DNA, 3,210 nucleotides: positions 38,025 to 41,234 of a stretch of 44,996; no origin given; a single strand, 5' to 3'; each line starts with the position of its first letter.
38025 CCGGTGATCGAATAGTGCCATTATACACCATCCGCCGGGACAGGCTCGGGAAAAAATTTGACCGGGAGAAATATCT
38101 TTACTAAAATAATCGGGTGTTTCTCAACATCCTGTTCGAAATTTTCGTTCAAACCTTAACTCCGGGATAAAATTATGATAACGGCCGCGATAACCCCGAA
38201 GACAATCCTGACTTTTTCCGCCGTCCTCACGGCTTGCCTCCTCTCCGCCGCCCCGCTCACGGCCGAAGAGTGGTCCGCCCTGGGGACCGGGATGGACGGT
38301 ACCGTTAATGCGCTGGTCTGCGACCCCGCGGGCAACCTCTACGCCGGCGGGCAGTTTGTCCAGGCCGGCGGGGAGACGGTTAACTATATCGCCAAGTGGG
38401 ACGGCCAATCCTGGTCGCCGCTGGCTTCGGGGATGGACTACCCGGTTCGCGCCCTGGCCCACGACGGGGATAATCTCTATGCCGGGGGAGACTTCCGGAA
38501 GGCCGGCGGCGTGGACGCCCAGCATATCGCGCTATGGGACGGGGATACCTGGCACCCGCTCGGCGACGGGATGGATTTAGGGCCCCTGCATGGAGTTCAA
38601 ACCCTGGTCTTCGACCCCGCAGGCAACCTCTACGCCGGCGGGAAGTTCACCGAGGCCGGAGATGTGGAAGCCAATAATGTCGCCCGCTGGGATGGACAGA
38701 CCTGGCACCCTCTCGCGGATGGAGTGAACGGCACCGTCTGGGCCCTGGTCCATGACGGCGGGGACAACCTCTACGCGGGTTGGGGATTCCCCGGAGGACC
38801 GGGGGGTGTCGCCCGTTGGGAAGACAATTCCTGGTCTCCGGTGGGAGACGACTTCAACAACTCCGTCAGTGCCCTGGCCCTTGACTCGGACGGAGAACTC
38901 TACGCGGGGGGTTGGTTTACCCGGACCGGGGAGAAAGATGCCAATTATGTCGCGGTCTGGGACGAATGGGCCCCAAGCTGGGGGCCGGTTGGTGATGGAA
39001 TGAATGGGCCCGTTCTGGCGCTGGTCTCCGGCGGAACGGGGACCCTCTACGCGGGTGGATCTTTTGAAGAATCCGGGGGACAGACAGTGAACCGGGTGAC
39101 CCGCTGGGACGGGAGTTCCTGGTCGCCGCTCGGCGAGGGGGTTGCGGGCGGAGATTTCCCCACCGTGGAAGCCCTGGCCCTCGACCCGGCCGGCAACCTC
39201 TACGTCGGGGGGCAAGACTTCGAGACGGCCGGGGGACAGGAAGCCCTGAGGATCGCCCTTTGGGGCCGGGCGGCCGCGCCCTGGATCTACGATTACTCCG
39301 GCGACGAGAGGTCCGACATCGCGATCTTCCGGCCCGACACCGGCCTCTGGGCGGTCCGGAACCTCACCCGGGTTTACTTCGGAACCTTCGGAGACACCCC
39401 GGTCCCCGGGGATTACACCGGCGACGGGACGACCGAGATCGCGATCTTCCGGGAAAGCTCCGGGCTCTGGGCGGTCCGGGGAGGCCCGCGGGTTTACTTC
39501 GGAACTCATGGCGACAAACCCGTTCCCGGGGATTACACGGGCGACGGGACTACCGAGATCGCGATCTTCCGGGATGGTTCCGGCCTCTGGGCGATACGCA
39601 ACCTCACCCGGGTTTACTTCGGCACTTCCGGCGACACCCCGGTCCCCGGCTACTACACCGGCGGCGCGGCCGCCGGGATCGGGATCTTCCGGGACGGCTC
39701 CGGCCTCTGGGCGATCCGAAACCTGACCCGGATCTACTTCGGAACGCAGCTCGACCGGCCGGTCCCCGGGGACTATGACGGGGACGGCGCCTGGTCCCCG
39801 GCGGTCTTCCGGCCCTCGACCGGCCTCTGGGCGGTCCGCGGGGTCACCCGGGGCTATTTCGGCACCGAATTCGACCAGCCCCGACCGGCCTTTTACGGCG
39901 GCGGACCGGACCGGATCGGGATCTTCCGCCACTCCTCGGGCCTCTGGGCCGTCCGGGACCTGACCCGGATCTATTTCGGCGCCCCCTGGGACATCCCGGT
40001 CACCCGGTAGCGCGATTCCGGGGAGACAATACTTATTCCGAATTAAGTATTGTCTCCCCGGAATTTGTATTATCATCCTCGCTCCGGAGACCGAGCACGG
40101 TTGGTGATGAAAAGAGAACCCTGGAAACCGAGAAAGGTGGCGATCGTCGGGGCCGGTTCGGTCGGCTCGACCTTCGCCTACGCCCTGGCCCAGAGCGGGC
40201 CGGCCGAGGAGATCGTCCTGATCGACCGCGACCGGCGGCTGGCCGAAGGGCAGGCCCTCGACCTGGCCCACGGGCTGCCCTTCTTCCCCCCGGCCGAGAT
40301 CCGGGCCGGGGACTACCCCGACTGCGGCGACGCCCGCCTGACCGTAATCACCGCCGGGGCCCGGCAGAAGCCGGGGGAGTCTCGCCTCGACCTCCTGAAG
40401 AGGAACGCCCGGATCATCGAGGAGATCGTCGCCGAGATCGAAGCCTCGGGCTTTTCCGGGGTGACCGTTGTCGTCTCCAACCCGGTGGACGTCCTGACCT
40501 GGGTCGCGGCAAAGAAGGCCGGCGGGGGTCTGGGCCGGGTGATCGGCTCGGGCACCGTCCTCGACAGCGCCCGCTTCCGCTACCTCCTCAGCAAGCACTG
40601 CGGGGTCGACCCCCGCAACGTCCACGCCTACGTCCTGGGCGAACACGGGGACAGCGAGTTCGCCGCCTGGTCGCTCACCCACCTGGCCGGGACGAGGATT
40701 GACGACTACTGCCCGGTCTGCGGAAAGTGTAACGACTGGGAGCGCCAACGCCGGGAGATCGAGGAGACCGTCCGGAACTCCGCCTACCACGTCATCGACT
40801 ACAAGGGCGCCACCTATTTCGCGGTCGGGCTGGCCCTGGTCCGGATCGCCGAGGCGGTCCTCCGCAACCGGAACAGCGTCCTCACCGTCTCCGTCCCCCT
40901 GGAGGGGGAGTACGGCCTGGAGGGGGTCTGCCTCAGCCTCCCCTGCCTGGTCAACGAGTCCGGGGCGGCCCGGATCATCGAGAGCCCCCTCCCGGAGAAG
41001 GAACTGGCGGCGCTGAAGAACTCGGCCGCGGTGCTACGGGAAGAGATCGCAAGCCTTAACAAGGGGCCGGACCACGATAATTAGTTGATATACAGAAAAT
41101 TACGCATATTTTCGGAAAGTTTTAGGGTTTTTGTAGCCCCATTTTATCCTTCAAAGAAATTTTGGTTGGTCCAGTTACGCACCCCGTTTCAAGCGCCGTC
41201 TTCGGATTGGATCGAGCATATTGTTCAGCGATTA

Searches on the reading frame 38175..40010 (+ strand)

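Call 21: search_protein_families(library=pfam, proteins=[window:38175-40010:+])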
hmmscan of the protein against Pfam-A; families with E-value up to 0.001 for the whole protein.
window:38175-40010:+ (611 aa): 6 families
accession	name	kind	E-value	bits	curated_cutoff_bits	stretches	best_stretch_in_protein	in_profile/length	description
PF12768.13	Rax2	-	1.3e-14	54.7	28.8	0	225-304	21-100/254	Rax2 C-terminal beta propeller domain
PF17164.10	DUF5122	-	1e-09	38.9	27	0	238-260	2-24/36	Domain of unknown function (DUF5122) beta-propeller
PF07494.17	Reg_prop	-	9.2e-08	31.9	20.4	0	228-247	4-23/24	Two component regulator propeller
PF06739.17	SBBP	-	3.1e-05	24.3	20.5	0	333-346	17-30/38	Beta-propeller repeat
PF01839.29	FG-GAP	-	0.00014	22.1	22.1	0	405-425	1-21/37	FG-GAP repeat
PF19565.4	DUF6087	-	0.00074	20.2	27.1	0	68-88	42-62/99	Family of unknown function (DUF6087)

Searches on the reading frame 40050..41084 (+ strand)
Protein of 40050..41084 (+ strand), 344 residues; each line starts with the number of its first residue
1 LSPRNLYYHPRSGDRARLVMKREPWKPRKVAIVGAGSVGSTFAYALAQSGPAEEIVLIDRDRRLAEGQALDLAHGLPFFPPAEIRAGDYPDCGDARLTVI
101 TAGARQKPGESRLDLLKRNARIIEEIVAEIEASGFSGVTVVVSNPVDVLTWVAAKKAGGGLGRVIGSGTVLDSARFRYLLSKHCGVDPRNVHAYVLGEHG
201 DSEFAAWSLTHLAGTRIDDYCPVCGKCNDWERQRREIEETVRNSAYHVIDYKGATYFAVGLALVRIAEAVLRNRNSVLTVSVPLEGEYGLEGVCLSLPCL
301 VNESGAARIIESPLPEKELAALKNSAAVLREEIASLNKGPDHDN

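Call 21: search_protein_families(library=pfam, proteins=[window:40050-41084:+])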
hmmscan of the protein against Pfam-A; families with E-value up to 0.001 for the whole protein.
window:40050-41084:+ (344 aa): 8 families
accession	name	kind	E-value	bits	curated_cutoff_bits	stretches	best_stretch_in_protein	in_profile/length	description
PF02866.23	Ldh_1_C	-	4.3e-40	138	22.6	1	169-335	1-169/174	lactate/malate dehydrogenase, alpha/beta C-terminal domain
PF00056.29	Ldh_1_N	-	1.7e-38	132.2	27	1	29-166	2-141/141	lactate/malate dehydrogenase, NAD binding domain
PF01266.30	DAO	-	8.8e-07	29.2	27.9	1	29-69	1-39/353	FAD dependent oxidoreductase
PF02558.23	ApbA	-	2.3e-05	24.5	22.2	1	30-66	1-35/150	Ketopantoate reductase PanE/ApbA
PF00899.27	ThiF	-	3.8e-05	23.4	28.1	1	25-62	18-54/238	ThiF family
PF03435.24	Sacchrp_dh_NADP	-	7.5e-05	23.5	25.1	1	30-70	1-41/129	Saccharopine dehydrogenase NADP binding domain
PF03807.23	F420_oxidored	-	0.00053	21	21.6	0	29-69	1-41/94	NADP oxidoreductase coenzyme F420-dependent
PF13450.12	NAD_binding_8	-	0.00065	20.4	21.9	0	32-64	1-31/68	NAD(P)-binding Rossmann-like domain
